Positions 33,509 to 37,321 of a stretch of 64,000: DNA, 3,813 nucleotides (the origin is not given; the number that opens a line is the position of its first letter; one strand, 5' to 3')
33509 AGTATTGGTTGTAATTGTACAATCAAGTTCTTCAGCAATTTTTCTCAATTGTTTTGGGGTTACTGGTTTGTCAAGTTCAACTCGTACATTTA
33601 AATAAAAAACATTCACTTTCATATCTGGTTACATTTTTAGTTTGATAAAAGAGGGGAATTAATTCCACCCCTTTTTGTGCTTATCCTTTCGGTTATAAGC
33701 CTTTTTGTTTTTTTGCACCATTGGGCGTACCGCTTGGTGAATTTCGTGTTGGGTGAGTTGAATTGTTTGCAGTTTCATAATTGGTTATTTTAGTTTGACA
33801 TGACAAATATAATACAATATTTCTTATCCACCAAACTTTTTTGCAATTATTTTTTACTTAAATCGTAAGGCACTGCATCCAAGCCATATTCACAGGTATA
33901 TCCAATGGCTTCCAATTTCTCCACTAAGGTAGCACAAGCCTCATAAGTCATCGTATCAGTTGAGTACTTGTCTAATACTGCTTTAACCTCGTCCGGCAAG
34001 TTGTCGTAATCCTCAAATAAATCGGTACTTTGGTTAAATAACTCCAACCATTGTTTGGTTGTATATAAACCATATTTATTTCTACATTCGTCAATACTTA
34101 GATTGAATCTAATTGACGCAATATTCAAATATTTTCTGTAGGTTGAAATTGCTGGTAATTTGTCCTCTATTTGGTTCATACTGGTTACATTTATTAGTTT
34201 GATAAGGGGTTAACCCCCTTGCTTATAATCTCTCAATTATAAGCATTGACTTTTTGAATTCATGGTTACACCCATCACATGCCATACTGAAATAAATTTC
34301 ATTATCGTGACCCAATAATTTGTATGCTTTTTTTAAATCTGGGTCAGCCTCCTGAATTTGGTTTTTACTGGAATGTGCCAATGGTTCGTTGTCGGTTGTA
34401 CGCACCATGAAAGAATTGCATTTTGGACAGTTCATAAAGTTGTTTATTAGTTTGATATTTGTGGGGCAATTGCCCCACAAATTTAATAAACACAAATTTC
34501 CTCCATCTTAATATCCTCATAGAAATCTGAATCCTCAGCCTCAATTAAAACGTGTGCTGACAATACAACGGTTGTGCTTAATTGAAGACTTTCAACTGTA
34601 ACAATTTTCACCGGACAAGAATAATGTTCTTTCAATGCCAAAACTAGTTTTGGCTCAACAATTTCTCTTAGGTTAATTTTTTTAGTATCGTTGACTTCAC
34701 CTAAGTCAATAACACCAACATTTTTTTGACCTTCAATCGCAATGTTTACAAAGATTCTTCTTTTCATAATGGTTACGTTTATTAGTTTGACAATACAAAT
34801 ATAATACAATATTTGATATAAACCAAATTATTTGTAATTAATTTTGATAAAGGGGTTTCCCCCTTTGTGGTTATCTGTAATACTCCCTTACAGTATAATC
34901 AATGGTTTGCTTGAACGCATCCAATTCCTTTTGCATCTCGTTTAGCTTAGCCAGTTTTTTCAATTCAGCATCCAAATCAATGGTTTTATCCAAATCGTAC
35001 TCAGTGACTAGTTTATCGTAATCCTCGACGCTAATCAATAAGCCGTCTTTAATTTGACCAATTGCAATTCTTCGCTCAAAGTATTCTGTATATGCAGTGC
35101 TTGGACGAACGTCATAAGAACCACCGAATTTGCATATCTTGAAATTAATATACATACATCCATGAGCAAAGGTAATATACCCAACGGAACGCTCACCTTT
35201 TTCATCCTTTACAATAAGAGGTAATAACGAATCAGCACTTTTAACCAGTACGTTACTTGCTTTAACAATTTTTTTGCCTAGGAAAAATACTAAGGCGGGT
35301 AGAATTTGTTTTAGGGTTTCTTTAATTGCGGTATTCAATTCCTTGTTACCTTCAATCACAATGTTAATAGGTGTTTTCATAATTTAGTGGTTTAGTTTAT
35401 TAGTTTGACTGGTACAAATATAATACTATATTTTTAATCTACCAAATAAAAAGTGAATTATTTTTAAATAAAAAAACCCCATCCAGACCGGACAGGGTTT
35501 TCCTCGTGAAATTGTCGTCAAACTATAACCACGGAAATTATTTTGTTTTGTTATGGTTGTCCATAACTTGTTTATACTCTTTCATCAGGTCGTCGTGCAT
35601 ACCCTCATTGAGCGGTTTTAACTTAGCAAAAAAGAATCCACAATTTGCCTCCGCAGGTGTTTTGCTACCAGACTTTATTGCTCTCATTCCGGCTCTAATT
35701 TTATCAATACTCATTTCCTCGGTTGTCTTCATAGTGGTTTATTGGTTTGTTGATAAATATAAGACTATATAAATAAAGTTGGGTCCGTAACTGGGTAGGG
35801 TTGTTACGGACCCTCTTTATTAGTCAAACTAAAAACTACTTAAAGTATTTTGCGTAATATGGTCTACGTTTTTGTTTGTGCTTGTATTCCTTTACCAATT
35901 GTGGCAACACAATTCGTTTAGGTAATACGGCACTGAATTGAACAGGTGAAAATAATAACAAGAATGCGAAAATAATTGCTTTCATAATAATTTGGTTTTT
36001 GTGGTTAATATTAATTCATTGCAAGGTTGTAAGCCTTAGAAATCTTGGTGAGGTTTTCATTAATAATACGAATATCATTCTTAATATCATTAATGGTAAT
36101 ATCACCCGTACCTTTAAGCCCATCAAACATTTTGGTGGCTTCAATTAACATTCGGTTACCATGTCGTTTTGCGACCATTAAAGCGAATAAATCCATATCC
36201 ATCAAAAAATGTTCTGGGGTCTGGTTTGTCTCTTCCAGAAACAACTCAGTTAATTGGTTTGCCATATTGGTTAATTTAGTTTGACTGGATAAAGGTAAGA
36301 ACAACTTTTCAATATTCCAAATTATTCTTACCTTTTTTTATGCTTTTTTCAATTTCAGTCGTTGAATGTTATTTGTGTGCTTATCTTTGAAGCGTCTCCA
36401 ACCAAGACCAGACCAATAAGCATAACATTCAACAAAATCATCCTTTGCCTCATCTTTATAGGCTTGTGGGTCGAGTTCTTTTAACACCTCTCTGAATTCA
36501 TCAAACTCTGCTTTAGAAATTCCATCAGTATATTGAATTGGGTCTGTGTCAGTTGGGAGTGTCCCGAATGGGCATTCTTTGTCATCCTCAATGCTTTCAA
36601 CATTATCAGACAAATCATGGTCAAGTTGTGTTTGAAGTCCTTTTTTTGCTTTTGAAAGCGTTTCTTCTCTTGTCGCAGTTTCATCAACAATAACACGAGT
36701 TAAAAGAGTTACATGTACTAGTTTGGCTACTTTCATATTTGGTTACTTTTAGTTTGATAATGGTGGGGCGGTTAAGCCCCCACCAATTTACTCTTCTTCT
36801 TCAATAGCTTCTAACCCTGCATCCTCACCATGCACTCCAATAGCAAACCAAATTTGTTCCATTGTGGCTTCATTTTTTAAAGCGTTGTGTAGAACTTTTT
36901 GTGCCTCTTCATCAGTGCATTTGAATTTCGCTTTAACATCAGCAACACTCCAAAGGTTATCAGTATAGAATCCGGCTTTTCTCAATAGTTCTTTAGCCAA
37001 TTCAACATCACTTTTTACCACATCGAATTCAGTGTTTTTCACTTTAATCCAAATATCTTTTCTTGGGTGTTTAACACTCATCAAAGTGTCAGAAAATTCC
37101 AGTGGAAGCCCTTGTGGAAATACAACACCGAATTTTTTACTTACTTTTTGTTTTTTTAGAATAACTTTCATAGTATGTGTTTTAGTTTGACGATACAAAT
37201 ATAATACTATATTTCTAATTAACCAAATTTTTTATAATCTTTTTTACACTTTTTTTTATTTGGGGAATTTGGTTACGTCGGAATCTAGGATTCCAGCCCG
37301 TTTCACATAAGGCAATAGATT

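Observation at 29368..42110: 13-kb early module built of single-gene cassettes, each with a near-identical promoter and a shared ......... leader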

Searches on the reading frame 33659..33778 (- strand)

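Call 65: search_protein_families(library=pfam, proteins=[window:33659-33778:-], max_evalue=0.01)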
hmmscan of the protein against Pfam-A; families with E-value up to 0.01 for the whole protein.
window:33659-33778:- (39 aa): 1 family
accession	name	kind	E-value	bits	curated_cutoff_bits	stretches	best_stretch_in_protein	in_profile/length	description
PF23876.1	DUF7230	-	0.0027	18.2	27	1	14-37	12-35/42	Family of unknown function (DUF7230)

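Call 67: search_protein_families(library=phrogs, proteins=[window:33659-33778:-], max_evalue=0.001)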
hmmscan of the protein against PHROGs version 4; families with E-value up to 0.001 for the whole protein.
window:33659-33778:- (39 aa): 0 families

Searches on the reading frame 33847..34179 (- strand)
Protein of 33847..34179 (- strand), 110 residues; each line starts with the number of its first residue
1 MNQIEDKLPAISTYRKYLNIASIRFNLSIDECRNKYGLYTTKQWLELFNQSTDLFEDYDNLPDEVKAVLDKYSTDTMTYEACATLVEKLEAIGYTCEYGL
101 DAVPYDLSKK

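Call 65: search_protein_families(library=pfam, proteins=[window:33847-34179:-], max_evalue=0.01)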
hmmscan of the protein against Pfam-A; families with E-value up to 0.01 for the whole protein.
window:33847-34179:- (110 aa): 0 families

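Call 67: search_protein_families(library=phrogs, proteins=[window:33847-34179:-], max_evalue=0.001)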
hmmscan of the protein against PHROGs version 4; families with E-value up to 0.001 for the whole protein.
window:33847-34179:- (110 aa): 2 families
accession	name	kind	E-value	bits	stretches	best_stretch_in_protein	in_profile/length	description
phrog_37263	-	unknown function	3e-05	25.2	1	51-107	54-113/175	-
phrog_29067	-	unknown function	9.1e-05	23.5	1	53-109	158-218/219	-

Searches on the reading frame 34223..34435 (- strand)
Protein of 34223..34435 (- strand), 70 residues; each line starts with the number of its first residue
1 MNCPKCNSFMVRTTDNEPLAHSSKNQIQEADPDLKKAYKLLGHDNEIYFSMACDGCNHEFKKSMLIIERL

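Call 65: search_protein_families(library=pfam, proteins=[window:34223-34435:-], max_evalue=0.01)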
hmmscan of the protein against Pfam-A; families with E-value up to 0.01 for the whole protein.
window:34223-34435:- (70 aa): 1 family
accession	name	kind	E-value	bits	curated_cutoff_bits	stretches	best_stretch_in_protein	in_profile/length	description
PF02150.21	Zn_ribbon_RPB9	-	0.0041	17.4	25.2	0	3-17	4-18/36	RNA polymerases M/15 Kd subunit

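Call 67: search_protein_families(library=phrogs, proteins=[window:34223-34435:-], max_evalue=0.001)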
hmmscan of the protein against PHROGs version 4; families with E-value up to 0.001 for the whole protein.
window:34223-34435:- (70 aa): 0 families

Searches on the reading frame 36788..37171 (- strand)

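Call 11: search_protein_families(library=pfam, proteins=[window:36788-37171:-], max_evalue=0.01)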
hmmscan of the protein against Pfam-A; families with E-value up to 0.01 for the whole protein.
window:36788-37171:- (127 aa): 1 family
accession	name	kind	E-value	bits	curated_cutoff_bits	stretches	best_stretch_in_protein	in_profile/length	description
PF08391.16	Ly49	-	0.0067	17.4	31.5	1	45-114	45-115/119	Ly49-like protein, N-terminal region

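Call 12: search_protein_families(library=phrogs, proteins=[window:36788-37171:-], max_evalue=0.01)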
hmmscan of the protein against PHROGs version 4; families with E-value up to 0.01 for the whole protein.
window:36788-37171:- (127 aa): 0 families
